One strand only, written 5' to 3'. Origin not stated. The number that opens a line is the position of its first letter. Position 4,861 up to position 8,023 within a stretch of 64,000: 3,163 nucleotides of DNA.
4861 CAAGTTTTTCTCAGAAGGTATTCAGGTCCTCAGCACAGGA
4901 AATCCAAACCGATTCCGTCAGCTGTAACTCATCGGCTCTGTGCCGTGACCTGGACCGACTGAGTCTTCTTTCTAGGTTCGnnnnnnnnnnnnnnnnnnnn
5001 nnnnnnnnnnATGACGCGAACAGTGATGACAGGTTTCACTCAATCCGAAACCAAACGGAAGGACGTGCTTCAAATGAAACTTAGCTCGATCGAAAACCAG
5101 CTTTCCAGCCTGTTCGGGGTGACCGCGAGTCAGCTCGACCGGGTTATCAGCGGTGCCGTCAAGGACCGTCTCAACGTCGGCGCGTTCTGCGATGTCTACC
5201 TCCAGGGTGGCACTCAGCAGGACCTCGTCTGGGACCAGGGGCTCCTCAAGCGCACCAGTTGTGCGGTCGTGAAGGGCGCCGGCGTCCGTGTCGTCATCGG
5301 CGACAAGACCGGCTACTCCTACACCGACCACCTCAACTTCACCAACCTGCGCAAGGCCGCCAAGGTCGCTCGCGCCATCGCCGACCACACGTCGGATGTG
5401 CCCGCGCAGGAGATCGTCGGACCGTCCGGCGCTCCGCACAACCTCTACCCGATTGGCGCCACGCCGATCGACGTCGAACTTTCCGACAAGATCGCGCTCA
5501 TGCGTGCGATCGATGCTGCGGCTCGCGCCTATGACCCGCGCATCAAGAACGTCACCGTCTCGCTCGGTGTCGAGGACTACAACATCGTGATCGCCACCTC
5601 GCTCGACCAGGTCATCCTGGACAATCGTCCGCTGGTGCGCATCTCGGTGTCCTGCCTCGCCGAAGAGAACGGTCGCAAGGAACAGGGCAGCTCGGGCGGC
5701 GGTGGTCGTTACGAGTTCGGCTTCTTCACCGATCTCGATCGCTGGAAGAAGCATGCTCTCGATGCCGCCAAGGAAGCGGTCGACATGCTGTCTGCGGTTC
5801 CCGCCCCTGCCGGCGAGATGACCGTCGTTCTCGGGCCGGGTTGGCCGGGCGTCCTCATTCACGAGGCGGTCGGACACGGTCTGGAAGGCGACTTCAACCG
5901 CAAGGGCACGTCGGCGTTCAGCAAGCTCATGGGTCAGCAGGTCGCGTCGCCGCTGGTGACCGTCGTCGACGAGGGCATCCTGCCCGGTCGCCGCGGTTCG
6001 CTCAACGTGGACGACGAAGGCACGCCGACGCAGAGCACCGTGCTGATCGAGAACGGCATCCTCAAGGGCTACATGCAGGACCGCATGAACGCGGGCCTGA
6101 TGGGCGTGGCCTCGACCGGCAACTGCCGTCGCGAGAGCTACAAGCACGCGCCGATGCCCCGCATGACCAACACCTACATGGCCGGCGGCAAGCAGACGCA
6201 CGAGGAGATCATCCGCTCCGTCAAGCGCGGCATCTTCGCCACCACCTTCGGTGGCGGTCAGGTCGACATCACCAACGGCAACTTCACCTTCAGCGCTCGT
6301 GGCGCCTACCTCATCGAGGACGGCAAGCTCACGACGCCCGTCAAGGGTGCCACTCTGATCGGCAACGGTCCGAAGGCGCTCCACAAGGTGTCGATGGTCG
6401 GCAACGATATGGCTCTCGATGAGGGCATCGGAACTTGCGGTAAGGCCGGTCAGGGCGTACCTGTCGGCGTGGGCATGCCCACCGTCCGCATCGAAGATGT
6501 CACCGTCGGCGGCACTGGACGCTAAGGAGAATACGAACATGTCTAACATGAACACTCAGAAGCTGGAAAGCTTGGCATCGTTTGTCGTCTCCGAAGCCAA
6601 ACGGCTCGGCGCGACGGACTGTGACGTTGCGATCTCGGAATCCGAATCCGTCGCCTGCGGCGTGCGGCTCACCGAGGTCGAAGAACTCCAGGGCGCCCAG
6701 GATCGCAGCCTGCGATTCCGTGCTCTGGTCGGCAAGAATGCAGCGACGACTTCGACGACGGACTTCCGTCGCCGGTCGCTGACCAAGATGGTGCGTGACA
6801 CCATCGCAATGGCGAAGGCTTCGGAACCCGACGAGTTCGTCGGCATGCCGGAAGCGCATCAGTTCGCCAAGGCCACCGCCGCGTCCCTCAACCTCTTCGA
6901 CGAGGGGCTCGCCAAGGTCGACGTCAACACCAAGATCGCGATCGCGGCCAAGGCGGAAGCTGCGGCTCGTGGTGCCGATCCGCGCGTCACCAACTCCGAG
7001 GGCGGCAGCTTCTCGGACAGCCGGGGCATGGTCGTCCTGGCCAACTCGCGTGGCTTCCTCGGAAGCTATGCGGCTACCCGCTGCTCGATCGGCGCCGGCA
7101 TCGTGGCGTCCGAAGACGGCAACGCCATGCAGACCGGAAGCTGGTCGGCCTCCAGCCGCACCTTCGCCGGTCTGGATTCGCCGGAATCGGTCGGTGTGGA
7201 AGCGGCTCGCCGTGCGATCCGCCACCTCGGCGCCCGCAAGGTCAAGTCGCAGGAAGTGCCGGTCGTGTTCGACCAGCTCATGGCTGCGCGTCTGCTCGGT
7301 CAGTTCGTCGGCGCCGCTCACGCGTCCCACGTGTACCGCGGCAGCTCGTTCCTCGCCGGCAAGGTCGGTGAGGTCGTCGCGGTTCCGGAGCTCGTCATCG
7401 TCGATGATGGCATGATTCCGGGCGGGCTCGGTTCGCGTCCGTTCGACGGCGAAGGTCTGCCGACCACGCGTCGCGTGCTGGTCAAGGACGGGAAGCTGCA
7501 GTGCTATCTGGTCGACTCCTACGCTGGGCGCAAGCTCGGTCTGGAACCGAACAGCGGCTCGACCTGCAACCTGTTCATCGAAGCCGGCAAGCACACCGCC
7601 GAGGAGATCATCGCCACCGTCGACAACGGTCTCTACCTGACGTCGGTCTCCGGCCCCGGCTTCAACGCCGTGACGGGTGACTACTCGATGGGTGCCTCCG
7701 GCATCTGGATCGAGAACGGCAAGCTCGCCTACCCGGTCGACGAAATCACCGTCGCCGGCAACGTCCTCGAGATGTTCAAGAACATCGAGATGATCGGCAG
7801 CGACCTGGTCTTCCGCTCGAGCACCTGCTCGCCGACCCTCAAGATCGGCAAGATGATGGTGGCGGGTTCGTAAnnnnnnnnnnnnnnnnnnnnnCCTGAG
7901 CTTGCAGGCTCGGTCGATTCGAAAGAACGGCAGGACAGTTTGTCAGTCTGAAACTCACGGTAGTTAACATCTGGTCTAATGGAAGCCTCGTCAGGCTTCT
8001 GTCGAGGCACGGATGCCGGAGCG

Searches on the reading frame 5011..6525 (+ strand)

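Call 45: search_protein_families(library=pfam, proteins=[window:5011-6525:+], max_evalue=0.001)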
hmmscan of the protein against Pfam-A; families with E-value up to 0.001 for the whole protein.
window:5011-6525:+ (504 aa): 3 families
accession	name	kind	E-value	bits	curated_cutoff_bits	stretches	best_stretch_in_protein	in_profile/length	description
PF19289.4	PmbA_TldD_3rd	-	1.3e-71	240.7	22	1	268-501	2-220/220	PmbA/TldA metallopeptidase C-terminal domain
PF19290.4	PmbA_TldD_2nd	-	1.2e-20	74.4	20.9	1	152-260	3-109/109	PmbA/TldA metallopeptidase central domain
PF01523.21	PmbA_TldD_1st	-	2.4e-12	47.3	20.9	1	60-124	1-65/65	PmbA/TldA metallopeptidase domain 1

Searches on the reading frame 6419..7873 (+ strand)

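Call 45: search_protein_families(library=pfam, proteins=[window:6419-7873:+], max_evalue=0.001)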
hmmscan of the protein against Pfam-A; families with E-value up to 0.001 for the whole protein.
window:6419-7873:+ (484 aa): 3 families
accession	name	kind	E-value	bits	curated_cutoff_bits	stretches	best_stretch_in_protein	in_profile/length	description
PF19289.4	PmbA_TldD_3rd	-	7.9e-69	231.6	22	1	277-483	1-220/220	PmbA/TldA metallopeptidase C-terminal domain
PF19290.4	PmbA_TldD_2nd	-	3.2e-20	73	20.9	1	164-270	3-109/109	PmbA/TldA metallopeptidase central domain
PF01523.21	PmbA_TldD_1st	-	1.7e-05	25.3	20.9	1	68-132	1-65/65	PmbA/TldA metallopeptidase domain 1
